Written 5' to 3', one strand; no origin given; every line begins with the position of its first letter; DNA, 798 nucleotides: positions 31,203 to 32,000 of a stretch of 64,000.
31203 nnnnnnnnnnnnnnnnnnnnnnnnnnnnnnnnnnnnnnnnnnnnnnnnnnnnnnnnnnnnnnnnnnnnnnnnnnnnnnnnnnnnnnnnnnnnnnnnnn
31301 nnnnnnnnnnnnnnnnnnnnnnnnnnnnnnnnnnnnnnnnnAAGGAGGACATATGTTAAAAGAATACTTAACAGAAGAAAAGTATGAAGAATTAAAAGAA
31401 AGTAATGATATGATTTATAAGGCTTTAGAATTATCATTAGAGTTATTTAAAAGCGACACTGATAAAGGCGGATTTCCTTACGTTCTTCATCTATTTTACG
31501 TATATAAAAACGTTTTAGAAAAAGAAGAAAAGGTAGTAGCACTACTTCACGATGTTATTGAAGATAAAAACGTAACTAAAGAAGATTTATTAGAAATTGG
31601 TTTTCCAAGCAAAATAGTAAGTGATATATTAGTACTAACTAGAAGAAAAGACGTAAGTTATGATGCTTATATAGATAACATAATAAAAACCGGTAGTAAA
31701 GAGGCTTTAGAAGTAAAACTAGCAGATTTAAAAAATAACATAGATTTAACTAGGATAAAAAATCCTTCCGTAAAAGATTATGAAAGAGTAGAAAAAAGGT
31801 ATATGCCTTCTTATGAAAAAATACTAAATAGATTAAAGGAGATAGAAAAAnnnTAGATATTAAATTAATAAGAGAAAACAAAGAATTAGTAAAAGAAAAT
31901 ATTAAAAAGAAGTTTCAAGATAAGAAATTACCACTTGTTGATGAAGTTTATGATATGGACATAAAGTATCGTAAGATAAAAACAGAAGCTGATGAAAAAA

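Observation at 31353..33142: Small RelA/SpoT-type HD hydrolase translationally coupled to serS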

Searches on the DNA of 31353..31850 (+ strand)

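Call 20: search_rna_families(sources=[L001, L002, L003, L004, L005, L006, L007, L008, L009, L010, L011, L012, L013, L014], threshold=gathering)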
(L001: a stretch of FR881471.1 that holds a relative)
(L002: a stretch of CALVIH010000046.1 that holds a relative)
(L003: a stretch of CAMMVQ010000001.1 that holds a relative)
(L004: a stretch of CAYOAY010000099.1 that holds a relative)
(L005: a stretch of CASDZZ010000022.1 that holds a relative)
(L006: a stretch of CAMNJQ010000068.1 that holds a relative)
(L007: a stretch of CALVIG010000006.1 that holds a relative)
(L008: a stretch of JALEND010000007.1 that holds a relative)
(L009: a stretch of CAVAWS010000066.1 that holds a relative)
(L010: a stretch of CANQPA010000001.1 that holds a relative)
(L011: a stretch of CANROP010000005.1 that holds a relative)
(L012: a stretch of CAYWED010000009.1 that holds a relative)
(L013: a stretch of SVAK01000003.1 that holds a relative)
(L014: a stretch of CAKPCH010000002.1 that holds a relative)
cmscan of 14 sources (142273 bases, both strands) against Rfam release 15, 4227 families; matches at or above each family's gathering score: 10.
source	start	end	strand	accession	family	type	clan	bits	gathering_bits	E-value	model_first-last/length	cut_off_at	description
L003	5520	5706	+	RF00230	T-box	Cis-reg; leader;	-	113.9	93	4.5e-24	1-219/219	no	T-box leader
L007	5531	5716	+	RF00230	T-box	Cis-reg; leader;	-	111.4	93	2e-23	1-219/219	no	T-box leader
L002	2000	2188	+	RF00230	T-box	Cis-reg; leader;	-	107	93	2.6e-22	1-219/219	no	T-box leader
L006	5791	5971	+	RF00230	T-box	Cis-reg; leader;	-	103.2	93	2.5e-21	1-219/219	no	T-box leader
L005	5098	5284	+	RF00230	T-box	Cis-reg; leader;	-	101.6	93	6.7e-21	1-219/219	no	T-box leader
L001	5091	5280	+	RF00230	T-box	Cis-reg; leader;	-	98.6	93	3.8e-20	1-219/219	no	T-box leader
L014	5790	5970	+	RF00230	T-box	Cis-reg; leader;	-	98.1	93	5.3e-20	1-219/219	no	T-box leader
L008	5108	5294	+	RF00230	T-box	Cis-reg; leader;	-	95.6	93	2.3e-19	1-219/219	no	T-box leader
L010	12321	12394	-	RF00005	tRNA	Gene; tRNA;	CL00001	66.8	29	5.2e-12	1-71/71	no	tRNA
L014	9216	9289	-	RF00005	tRNA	Gene; tRNA;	CL00001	66.8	29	5.2e-12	1-71/71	no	tRNA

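Call 32: search_rna_families(sources=[L004, L009, L010, L011, L012, L013], threshold=evalue, max_evalue=0.01)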
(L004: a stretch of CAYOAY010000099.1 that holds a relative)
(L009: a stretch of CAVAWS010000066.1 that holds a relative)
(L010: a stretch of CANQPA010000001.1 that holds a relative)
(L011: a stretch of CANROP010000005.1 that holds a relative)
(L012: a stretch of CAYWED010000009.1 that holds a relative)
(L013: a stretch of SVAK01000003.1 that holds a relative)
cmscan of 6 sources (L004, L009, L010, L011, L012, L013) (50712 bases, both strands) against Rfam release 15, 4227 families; matches with E-value up to 0.01: 6.
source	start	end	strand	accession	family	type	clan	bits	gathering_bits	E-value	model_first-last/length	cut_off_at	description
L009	903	1089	+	RF00230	T-box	Cis-reg; leader;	-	92.4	93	5.3e-19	1-219/219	no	T-box leader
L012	3847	4031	+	RF00230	T-box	Cis-reg; leader;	-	86.8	93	1.5e-17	1-219/219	no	T-box leader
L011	1934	2110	+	RF00230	T-box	Cis-reg; leader;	-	85.8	93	2.7e-17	1-219/219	no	T-box leader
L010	5793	5970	+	RF00230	T-box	Cis-reg; leader;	-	85.1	93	4.2e-17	1-219/219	no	T-box leader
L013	5787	5967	+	RF00230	T-box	Cis-reg; leader;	-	77.7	93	3.4e-15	1-219/219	no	T-box leader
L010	12321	12394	-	RF00005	tRNA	Gene; tRNA;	CL00001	66.8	29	1.9e-12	1-71/71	no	tRNA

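Call 62: search_rna_families(sources=[L095, L096, L097, L099, L100, L102], threshold=evalue, max_evalue=0.001)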
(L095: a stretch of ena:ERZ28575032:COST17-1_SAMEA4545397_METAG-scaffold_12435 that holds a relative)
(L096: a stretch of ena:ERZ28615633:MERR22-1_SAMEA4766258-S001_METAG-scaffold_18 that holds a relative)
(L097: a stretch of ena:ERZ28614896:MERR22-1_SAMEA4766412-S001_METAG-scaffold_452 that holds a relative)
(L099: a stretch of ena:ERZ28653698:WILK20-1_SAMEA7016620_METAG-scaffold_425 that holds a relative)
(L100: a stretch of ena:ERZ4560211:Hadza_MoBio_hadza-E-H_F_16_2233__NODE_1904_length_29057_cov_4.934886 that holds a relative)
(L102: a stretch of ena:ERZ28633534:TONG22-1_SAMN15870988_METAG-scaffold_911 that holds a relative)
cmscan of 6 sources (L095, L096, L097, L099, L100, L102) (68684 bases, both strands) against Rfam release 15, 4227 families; matches with E-value up to 0.001: 5.
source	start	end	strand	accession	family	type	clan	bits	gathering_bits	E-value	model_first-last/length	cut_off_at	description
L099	3121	3458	+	RF00011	RNaseP_bact_b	Gene; ribozyme;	CL00002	273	97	1.8e-79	1-365/365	no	Bacterial RNase P class B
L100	3039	3376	+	RF00011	RNaseP_bact_b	Gene; ribozyme;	CL00002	263.6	97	1.4e-76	1-365/365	no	Bacterial RNase P class B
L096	7779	7969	+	RF00230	T-box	Cis-reg; leader;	-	109.3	93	3.2e-23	1-219/219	no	T-box leader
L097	7779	7969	+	RF00230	T-box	Cis-reg; leader;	-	109.3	93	3.2e-23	1-219/219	no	T-box leader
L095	858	1047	+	RF00230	T-box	Cis-reg; leader;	-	78.1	93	3.6e-15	1-219/219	no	T-box leader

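Call 65: search_rna_families(source=L099, start=4760, end=5010, threshold=evalue, max_evalue=1, show_alignments=1)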
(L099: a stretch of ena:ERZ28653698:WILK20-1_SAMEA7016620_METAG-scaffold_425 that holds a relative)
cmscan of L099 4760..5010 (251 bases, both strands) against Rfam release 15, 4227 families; matches with E-value up to 1: 1.
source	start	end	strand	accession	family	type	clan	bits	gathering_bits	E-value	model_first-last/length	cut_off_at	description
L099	4795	4970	+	RF00230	T-box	Cis-reg; leader;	-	46.6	93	1.7e-09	1-219/219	no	T-box leader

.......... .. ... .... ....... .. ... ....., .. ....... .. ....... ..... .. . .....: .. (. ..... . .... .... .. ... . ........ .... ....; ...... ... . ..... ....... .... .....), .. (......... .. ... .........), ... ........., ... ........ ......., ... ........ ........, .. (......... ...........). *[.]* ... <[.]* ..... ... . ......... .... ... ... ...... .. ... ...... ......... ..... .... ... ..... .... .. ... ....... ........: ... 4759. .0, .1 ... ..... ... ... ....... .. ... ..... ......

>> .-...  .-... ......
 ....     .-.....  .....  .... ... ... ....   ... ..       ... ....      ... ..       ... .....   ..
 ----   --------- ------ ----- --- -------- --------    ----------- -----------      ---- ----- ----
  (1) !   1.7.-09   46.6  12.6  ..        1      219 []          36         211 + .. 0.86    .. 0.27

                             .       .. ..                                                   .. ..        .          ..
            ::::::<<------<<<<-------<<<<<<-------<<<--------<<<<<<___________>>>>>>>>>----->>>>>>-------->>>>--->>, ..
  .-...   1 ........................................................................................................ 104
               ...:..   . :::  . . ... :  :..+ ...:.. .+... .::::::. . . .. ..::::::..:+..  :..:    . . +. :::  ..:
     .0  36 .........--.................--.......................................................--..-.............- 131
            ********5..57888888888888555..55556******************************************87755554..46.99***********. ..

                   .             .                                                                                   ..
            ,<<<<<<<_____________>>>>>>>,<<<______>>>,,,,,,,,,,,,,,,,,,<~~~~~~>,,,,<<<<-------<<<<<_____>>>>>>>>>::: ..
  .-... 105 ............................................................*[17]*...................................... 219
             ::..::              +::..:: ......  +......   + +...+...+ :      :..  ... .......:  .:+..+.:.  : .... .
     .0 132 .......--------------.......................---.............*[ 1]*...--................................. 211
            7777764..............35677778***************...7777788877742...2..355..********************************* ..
